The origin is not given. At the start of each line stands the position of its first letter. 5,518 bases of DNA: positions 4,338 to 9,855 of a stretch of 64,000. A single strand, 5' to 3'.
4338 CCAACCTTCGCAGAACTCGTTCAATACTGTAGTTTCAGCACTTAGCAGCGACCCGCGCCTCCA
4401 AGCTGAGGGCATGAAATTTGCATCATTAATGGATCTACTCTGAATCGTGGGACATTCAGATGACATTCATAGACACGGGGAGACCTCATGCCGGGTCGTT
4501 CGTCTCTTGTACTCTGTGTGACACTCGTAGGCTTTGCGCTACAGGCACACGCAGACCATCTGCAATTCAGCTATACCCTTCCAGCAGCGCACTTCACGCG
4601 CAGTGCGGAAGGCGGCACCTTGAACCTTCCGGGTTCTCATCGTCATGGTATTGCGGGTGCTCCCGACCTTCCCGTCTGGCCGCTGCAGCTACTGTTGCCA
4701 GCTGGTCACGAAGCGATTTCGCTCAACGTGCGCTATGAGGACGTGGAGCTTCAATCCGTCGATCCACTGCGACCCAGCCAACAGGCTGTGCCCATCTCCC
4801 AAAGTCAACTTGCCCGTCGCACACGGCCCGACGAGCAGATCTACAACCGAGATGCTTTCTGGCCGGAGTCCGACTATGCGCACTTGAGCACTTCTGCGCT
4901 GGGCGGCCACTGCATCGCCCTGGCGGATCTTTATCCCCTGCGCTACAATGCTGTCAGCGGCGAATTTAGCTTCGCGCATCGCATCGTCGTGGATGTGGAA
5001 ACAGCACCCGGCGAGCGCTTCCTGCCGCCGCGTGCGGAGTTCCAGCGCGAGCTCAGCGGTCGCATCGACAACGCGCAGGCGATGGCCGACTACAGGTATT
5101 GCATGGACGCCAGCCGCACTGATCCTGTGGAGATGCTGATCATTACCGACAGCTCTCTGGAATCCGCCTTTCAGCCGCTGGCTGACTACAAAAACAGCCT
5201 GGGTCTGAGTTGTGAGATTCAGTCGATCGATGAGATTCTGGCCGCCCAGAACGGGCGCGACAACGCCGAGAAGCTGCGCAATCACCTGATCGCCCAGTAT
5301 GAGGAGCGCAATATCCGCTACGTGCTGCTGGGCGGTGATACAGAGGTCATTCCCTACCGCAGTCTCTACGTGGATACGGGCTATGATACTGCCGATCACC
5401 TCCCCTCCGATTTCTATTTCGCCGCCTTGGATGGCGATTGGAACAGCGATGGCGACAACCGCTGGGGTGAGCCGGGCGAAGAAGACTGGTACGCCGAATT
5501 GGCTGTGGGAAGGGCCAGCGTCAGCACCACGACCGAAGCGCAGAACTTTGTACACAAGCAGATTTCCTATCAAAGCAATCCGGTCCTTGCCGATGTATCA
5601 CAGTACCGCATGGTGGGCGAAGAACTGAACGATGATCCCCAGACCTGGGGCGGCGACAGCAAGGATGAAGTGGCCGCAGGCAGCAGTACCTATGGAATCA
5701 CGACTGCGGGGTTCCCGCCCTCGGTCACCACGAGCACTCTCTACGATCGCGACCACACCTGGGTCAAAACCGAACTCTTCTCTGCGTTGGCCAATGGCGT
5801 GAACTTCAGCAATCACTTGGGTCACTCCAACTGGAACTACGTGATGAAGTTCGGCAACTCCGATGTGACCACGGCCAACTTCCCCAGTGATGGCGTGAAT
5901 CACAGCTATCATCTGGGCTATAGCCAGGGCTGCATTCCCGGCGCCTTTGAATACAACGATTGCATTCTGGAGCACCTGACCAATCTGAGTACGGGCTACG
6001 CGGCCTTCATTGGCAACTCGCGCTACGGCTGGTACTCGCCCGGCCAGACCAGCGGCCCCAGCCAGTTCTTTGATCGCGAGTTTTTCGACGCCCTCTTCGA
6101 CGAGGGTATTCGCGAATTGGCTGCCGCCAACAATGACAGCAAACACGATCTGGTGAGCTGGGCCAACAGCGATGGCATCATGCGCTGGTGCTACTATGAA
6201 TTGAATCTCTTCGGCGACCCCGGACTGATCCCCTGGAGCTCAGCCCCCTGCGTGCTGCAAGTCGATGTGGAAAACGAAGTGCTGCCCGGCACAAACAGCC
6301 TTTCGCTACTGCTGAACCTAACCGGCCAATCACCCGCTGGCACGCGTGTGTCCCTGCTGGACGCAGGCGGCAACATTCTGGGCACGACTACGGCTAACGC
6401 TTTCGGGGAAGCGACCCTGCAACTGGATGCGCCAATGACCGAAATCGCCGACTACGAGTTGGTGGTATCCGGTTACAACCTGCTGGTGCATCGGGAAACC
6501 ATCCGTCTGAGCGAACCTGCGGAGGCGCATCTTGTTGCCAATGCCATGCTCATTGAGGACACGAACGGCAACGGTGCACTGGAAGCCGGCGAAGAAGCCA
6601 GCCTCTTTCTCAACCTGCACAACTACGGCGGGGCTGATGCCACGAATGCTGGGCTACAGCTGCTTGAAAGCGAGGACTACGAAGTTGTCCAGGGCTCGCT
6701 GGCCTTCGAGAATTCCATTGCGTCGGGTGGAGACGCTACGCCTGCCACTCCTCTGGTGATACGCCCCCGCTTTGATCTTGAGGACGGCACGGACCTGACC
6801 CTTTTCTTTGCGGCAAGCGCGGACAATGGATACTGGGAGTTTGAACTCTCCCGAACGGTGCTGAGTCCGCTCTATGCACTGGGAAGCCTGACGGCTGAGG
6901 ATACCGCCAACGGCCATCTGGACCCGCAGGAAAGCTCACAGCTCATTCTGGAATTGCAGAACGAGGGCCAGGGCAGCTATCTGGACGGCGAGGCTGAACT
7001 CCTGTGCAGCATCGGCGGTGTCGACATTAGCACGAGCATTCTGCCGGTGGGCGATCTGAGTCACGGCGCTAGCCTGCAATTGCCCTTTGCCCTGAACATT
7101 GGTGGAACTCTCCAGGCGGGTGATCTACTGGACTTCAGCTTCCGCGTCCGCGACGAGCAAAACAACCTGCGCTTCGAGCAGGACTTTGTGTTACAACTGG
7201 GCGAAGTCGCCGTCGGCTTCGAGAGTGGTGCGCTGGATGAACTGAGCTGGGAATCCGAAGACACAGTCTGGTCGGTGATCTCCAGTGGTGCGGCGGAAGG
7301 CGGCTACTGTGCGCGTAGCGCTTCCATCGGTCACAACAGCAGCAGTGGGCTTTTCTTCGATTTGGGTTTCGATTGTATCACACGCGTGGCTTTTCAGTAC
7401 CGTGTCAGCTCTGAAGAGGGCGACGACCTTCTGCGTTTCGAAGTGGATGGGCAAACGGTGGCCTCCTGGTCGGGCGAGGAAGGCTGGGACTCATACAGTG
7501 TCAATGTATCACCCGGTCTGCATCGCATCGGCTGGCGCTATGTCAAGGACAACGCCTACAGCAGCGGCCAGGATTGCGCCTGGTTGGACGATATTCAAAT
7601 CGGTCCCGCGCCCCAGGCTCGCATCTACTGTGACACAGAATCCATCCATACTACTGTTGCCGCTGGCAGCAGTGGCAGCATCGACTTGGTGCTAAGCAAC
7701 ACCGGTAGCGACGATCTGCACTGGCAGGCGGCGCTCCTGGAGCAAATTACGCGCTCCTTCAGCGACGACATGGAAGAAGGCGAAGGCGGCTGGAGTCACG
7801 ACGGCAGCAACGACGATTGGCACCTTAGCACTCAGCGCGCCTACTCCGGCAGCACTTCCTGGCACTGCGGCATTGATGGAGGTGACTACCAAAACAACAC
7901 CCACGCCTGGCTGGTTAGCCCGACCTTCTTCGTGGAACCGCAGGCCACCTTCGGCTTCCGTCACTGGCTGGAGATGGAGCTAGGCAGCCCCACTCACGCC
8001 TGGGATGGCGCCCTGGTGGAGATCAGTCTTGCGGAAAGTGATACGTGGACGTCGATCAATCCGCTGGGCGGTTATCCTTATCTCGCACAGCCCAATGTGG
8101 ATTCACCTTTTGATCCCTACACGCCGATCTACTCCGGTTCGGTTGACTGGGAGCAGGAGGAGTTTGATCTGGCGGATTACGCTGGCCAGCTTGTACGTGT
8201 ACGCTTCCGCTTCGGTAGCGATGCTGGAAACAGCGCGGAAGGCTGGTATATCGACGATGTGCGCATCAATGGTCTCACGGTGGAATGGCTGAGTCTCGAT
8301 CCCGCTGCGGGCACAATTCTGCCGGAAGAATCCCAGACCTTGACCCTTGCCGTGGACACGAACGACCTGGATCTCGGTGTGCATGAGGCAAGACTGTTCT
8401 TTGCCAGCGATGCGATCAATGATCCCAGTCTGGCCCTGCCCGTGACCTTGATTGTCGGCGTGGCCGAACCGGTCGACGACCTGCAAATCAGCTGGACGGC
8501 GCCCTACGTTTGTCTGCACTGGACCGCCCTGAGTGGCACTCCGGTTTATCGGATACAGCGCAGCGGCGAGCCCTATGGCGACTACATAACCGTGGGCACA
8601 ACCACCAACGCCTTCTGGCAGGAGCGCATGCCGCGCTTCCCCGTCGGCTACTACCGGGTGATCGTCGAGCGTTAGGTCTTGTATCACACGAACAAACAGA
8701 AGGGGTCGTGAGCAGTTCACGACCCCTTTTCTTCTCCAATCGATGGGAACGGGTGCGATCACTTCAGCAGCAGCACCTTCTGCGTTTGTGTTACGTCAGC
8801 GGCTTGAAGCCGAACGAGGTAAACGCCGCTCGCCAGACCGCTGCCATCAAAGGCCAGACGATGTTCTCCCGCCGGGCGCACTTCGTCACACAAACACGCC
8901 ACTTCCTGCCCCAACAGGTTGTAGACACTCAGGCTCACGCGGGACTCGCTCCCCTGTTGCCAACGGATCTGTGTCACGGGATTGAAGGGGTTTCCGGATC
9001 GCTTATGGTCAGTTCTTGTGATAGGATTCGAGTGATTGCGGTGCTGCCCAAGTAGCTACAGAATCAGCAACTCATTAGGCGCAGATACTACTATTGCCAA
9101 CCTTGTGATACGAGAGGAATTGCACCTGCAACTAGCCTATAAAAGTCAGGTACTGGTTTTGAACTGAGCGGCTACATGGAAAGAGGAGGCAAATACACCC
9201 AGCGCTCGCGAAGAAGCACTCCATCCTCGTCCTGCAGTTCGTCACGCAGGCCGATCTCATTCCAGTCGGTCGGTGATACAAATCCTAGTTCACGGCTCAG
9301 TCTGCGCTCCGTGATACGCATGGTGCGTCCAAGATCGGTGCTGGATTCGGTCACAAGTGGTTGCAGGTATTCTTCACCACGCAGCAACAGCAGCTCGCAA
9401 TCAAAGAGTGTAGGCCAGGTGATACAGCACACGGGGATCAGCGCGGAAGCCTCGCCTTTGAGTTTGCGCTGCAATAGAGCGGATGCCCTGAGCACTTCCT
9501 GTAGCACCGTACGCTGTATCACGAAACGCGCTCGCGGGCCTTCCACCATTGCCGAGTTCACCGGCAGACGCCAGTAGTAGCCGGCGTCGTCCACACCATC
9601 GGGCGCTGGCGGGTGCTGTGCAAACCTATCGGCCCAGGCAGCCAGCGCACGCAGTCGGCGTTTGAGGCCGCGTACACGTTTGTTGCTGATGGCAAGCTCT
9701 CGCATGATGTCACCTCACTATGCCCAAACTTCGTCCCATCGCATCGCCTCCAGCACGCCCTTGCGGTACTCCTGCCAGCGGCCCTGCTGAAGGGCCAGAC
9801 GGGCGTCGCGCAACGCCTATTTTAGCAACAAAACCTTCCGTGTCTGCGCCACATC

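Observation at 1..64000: Strong over-representation of the heptamer GTATCAC (extended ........), about 8-10-fold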

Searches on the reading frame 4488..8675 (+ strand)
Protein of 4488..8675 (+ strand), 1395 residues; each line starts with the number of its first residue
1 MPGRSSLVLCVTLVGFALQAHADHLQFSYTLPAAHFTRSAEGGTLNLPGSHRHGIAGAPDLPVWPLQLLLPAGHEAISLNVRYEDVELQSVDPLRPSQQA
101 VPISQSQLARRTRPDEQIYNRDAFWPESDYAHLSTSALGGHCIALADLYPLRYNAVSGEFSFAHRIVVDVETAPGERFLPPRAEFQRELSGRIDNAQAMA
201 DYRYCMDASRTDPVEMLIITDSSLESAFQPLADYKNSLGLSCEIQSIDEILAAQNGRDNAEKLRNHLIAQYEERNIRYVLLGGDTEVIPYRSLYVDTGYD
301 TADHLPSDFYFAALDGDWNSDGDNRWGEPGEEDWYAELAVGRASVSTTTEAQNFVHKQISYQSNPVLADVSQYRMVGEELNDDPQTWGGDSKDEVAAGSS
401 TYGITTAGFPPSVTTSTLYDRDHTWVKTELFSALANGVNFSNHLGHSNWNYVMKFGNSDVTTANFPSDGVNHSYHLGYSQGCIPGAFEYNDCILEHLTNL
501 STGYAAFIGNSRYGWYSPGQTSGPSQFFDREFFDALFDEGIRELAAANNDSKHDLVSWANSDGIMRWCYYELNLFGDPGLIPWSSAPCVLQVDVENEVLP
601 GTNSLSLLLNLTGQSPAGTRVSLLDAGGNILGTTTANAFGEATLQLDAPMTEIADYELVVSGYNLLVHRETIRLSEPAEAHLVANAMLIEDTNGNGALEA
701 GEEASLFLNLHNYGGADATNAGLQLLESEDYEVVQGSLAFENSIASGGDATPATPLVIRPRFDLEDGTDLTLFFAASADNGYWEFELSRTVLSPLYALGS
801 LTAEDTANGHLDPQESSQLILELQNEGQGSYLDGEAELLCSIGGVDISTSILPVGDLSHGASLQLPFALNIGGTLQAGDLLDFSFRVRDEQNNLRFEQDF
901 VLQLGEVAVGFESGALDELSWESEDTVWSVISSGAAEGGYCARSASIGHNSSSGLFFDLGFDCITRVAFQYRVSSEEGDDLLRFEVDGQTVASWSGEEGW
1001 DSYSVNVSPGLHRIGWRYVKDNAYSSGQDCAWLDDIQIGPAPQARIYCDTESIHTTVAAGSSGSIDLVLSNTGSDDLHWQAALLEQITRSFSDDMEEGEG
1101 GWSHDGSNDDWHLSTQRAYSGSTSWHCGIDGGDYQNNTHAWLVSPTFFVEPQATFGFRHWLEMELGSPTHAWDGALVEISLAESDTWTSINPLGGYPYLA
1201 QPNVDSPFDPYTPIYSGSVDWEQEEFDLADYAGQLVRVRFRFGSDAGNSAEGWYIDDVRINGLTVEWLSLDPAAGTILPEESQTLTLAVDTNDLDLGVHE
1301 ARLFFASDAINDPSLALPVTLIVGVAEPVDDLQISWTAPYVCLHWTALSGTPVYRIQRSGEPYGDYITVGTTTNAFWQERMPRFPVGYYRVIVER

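Call 6: search_protein_families(library=pfam, proteins=[window:4488-8675:+])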
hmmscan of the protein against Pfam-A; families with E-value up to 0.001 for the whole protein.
window:4488-8675:+ (1395 aa): 4 families
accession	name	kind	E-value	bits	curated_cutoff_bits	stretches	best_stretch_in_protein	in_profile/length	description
PF01364.23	Peptidase_C25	-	1.2e-50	173.3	23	1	216-579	1-371/374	Peptidase family C25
PF20773.4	InhA-like_MAM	-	2.4e-10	40.7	26.9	1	1120-1261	36-163/191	Immune inhibitor A-like, MAM domain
PF19190.6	BACON_2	-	0.0006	20.1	25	0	1266-1306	42-82/94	Viral BACON domain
PF08126.16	Propeptide_C25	-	0.00092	18.8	22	0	54-171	55-171/205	Propeptide_C25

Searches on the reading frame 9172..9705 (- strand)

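Call 8: search_protein_families(library=pfam, proteins=[window:9172-9705:-])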
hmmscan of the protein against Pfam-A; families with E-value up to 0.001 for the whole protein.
window:9172-9705:- (177 aa): 1 family
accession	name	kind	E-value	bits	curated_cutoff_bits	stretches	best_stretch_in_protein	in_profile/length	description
PF13079.11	DUF3916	-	3.4e-14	53.3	22.3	1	26-171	2-149/151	Protein of unknown function (DUF3916)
